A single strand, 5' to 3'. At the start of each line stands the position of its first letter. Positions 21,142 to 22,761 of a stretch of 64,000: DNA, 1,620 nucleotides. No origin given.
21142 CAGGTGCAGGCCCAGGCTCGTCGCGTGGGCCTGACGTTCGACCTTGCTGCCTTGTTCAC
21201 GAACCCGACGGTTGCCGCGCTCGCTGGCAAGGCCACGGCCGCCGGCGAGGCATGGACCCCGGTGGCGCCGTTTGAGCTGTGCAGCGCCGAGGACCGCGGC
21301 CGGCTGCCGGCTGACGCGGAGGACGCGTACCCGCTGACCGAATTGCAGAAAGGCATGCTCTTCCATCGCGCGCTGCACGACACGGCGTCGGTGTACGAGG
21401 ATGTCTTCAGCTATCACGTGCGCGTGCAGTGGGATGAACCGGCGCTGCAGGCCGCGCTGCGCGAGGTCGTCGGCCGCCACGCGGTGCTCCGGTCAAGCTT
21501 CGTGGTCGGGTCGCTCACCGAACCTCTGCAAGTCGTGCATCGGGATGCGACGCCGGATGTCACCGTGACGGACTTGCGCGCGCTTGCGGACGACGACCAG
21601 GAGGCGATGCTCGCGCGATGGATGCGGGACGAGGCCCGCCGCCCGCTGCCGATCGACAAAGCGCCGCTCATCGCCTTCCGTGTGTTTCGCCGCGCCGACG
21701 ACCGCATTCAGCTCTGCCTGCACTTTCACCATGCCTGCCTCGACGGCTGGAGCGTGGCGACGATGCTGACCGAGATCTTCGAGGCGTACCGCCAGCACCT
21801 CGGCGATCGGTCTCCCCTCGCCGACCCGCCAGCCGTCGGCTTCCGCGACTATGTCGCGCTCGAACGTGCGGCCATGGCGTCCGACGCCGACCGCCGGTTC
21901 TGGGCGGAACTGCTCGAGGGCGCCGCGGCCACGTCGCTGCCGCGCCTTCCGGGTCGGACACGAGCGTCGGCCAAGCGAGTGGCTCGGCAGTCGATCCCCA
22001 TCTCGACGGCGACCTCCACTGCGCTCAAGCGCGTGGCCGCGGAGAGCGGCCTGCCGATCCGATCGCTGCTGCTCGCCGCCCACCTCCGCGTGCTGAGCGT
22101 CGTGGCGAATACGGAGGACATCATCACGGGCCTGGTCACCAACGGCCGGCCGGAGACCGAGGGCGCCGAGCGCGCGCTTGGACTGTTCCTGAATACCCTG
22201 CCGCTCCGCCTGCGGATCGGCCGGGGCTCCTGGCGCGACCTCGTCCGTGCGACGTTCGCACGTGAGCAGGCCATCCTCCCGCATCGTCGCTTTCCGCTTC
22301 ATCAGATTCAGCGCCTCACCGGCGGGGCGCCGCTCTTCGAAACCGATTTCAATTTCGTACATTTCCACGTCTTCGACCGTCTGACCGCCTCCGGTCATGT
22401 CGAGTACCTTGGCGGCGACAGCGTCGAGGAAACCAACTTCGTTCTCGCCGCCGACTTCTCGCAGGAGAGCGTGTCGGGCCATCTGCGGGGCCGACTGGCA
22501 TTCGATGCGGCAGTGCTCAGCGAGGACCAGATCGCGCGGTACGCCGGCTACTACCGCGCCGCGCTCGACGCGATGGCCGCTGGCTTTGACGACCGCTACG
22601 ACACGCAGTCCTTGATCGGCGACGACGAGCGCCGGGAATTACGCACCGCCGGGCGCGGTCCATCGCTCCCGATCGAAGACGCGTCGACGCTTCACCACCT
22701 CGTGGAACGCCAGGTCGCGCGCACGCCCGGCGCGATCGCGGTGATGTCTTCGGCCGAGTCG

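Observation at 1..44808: Nine-module PKS/NRPS glycolipopeptide cluster whose predicted peptide mirrors the hassallidin/herbicolin scaffold in an unexpected genomic context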

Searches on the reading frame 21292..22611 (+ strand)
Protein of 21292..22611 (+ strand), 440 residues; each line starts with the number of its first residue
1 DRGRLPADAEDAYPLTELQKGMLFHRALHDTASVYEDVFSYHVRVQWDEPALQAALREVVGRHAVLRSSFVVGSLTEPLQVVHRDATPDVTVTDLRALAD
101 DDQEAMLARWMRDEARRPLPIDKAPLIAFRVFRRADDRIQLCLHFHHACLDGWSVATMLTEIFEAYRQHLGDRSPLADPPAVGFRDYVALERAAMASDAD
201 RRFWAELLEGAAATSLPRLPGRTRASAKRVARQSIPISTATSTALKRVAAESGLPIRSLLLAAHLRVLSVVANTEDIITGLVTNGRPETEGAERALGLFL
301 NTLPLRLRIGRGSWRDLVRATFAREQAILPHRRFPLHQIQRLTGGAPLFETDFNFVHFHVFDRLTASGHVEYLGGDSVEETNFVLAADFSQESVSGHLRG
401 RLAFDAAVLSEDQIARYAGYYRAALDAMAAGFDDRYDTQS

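Call 68: search_solved_structures(query=window:21292-22611:+, max_evalue=1e-25)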
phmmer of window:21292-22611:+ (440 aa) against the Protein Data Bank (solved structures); distinct sequences matched with E-value up to 1e-25: 14.
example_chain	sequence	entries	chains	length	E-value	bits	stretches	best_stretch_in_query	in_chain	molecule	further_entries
8jbr_A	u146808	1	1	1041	1.6e-108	366.6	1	4-438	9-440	McyA protein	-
7r9x_A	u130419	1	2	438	7.2e-64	219.5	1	4-428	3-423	AmbE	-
9lcq_A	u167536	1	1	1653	5.6e-42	147.4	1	7-434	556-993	PvdL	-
9up2_A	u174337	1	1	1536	1.1e-41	146.4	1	7-434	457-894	PvdL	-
9lcp_A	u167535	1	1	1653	1.4e-41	146.1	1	7-434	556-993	PvdL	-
9lco_A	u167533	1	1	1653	1.4e-41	146.1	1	7-434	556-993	PvdL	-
9rde_A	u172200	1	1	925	1.1e-36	130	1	8-329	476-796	Bacitracin synthase 3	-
8hlk_A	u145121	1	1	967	6e-35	124.3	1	8-427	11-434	Microcystin synthetase B (Fragment)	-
8f7h_A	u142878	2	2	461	2.5e-33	118.9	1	3-361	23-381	Surfactin synthetase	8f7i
8f7f_A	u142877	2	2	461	3.5e-33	118.5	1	3-361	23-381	Surfactin synthetase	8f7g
2vsq_A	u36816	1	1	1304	1.6e-31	113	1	9-359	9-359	SURFACTIN SYNTHETASE SUBUNIT 3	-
6p1j_A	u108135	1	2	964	1.9e-30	109.4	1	11-431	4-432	Txo2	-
9bfd_B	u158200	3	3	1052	1.2e-28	103.5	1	9-426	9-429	Tyrocidine synthase 2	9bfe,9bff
9uay_A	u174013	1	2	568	6.5e-26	94.5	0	11-345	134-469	CmnI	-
